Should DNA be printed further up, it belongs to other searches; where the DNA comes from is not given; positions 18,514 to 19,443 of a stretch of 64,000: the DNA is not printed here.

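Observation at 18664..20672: Complete type II R-M pair (BglII-like nuclease + C5-MTase) as the terminal cargo of the rightward block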

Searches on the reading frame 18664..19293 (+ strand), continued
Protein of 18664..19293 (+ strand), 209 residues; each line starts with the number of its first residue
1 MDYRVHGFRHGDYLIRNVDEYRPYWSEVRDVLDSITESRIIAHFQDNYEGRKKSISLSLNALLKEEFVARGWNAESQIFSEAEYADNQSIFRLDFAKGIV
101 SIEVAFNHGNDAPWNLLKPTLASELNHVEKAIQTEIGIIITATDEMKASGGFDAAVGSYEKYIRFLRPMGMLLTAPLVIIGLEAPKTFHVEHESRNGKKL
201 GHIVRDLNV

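Call 81: find_encoding_contigs(protein=P0050, flank=10000, max_places=1)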
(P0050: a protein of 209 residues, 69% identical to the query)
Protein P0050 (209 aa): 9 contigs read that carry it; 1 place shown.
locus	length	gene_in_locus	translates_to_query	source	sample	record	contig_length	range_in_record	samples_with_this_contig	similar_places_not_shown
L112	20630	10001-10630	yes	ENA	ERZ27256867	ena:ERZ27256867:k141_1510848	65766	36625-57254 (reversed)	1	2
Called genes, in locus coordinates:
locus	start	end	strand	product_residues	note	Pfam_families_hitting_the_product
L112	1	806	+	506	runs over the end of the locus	-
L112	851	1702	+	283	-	-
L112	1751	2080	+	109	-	-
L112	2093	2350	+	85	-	-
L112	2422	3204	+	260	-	-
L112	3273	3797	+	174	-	-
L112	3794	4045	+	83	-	-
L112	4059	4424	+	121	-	-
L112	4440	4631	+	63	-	-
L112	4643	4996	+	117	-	-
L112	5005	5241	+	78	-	-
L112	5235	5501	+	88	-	-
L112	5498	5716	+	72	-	-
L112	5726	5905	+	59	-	-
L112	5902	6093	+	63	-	-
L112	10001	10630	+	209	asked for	PF09195:Endonuc-BglII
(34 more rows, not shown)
